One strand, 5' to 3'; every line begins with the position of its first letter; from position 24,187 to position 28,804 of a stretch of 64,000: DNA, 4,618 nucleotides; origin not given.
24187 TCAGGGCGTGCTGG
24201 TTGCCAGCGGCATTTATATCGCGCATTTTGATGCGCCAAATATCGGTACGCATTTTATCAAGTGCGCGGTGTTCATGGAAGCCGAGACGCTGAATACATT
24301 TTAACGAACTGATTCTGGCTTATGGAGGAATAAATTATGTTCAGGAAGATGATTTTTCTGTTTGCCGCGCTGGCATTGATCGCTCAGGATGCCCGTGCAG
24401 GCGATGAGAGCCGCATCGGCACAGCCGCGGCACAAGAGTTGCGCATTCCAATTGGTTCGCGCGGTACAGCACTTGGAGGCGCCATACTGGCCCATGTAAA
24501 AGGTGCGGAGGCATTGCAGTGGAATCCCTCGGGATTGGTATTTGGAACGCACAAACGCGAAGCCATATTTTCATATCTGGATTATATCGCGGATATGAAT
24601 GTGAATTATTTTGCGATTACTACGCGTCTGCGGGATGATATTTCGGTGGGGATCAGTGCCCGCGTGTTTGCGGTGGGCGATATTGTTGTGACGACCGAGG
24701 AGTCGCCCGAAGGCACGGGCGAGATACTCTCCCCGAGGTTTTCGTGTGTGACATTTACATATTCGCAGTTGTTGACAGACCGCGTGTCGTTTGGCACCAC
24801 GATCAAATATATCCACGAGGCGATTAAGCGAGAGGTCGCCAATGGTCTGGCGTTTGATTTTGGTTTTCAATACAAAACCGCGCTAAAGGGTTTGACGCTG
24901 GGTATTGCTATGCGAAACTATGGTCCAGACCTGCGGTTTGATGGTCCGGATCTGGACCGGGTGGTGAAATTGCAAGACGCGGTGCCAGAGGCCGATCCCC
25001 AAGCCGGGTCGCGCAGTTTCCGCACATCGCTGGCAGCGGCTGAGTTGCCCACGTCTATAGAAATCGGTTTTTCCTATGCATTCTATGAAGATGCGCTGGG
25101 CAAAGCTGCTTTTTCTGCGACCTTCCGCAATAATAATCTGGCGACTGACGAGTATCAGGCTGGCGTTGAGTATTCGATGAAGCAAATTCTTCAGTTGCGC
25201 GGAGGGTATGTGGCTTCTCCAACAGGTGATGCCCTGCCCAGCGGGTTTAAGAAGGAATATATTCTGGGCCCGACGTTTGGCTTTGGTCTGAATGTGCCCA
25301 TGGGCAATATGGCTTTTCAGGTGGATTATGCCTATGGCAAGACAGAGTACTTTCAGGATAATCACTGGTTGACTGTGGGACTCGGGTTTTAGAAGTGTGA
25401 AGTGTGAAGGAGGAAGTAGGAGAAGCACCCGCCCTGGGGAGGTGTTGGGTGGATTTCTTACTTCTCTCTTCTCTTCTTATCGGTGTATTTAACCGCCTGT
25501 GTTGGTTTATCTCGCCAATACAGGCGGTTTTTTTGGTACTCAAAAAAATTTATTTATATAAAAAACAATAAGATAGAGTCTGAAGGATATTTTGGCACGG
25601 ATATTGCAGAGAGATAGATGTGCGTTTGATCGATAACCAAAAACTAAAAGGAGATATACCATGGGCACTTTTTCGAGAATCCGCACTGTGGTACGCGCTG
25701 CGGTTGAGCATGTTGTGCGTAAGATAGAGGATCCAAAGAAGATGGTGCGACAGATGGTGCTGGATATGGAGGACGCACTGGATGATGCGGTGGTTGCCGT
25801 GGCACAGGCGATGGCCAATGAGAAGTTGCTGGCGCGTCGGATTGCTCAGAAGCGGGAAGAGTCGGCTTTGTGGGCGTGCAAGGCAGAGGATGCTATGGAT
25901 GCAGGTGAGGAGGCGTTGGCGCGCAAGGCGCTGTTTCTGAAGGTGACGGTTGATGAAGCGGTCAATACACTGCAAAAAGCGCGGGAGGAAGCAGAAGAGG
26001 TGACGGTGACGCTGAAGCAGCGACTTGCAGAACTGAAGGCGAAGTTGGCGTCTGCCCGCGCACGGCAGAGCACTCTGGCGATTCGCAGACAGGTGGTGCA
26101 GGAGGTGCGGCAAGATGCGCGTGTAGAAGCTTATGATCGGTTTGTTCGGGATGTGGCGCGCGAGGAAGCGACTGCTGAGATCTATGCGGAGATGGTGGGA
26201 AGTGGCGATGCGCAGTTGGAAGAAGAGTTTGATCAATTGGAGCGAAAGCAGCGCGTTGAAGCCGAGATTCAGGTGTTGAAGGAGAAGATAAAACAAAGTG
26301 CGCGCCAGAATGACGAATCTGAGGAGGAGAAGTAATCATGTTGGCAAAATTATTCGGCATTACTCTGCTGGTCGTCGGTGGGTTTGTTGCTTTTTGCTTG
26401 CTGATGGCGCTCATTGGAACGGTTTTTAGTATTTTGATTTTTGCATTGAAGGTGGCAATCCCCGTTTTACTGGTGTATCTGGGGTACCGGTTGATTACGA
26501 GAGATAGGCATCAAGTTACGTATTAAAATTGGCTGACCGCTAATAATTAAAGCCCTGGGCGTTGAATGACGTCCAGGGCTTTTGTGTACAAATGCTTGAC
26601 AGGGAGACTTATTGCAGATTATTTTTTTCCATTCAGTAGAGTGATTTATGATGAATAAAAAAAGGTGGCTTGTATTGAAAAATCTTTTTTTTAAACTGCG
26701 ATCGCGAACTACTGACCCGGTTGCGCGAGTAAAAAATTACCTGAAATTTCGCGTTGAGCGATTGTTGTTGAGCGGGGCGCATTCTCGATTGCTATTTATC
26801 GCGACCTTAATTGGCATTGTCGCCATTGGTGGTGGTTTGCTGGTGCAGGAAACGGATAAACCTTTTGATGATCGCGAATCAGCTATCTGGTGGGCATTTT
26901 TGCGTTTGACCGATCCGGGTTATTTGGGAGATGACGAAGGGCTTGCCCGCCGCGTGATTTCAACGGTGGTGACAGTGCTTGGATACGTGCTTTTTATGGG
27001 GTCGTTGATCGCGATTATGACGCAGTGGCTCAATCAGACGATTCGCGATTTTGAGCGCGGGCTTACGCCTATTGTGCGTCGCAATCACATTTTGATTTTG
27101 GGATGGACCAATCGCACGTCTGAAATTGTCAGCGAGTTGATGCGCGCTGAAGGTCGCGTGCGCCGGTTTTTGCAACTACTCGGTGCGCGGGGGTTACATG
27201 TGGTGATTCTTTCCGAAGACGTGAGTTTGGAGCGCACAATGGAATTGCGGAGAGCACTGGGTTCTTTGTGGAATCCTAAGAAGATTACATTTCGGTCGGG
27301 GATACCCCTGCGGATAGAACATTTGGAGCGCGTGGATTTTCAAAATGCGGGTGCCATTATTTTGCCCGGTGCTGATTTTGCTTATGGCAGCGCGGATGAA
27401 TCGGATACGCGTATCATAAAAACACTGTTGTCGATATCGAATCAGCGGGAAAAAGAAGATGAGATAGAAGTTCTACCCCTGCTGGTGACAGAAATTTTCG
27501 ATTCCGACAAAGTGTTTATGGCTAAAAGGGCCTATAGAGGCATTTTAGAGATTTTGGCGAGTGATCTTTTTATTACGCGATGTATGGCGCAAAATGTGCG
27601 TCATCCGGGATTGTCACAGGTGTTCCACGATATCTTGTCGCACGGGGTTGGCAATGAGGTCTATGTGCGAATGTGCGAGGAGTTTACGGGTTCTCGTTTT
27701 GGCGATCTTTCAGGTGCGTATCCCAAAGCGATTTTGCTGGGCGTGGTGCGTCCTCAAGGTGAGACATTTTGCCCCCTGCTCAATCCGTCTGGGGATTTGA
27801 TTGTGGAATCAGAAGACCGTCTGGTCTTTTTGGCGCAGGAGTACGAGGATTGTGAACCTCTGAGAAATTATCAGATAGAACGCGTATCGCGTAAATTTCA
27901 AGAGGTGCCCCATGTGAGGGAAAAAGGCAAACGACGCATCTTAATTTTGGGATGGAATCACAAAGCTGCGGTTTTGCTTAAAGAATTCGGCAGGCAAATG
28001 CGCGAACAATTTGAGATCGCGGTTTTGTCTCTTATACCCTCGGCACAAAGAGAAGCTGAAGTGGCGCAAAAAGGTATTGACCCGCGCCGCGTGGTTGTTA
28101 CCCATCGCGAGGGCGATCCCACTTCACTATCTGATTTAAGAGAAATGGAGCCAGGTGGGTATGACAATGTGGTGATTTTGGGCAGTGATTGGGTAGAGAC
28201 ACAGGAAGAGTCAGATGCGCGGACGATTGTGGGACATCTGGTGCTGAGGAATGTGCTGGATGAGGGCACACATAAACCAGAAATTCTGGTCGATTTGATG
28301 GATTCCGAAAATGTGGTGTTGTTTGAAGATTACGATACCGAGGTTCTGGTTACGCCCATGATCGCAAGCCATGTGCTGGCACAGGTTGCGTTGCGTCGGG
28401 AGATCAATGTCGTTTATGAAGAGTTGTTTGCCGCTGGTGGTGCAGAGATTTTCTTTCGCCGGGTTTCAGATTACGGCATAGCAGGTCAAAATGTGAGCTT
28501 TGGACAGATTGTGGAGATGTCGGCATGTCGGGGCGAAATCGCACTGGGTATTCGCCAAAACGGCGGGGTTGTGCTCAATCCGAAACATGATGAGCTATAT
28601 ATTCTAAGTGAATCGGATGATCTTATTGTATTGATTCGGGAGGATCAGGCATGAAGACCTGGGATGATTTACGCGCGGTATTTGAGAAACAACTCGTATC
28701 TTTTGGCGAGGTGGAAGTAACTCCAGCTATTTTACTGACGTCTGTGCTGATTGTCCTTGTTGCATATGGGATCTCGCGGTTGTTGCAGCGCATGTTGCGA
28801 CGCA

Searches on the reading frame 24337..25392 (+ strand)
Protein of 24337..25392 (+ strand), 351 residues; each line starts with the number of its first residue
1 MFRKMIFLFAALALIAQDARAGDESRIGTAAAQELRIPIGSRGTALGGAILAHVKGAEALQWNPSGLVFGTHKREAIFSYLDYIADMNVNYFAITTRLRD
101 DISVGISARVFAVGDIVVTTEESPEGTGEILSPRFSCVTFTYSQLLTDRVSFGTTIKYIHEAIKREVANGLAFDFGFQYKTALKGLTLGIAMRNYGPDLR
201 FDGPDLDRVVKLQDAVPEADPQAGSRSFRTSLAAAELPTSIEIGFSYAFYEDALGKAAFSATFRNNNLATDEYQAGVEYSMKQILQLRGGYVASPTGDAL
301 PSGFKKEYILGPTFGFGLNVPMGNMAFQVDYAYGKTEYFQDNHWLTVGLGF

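Call 67: search_protein_families(library=pfam, max_evalue=0.001, proteins=[window:24337-25392:+])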
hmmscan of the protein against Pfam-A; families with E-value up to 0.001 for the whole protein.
window:24337-25392:+ (351 aa): 2 families
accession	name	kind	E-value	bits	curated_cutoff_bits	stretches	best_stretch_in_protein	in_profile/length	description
PF19572.5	PorV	-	1.9e-09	37.8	27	1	24-168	5-151/243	Type IX secretion system protein PorV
PF18990.6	DUF5723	-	7.7e-06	26.3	26.8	0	235-292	292-349/376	Family of unknown function (DUF5723)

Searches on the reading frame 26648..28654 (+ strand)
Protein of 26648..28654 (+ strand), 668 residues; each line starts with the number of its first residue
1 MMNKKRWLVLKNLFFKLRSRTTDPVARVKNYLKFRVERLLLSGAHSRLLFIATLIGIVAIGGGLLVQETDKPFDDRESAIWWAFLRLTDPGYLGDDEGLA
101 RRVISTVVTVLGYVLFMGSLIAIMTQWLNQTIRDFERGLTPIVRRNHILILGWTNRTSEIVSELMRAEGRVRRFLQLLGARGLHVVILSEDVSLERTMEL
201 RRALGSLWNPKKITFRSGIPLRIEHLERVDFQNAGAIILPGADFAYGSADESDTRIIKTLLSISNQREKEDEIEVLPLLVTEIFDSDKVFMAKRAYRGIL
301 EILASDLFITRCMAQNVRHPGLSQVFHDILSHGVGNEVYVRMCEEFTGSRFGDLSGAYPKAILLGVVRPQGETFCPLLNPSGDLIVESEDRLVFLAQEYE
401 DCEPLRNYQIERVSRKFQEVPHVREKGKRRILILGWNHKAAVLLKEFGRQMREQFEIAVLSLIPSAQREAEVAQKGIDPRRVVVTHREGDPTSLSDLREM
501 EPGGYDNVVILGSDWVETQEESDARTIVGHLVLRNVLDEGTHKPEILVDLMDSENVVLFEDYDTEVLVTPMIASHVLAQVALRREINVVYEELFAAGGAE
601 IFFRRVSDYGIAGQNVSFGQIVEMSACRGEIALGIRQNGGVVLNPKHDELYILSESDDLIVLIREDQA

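Call 67: search_protein_families(library=pfam, max_evalue=0.001, proteins=[window:26648-28654:+])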
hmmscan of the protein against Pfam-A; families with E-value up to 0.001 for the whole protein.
window:26648-28654:+ (668 aa): 2 families
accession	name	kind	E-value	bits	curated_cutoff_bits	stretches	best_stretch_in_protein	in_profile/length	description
PF06241.17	Castor_Poll_mid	-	3e-19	69.4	26.7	2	309-404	4-96/104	Castor and Pollux, part of voltage-gated ion channel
PF22614.2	Slo-like_RCK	-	7.9e-07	29.2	24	0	172-266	18-111/119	Calcium-activated potassium channel slowpoke-like RCK domain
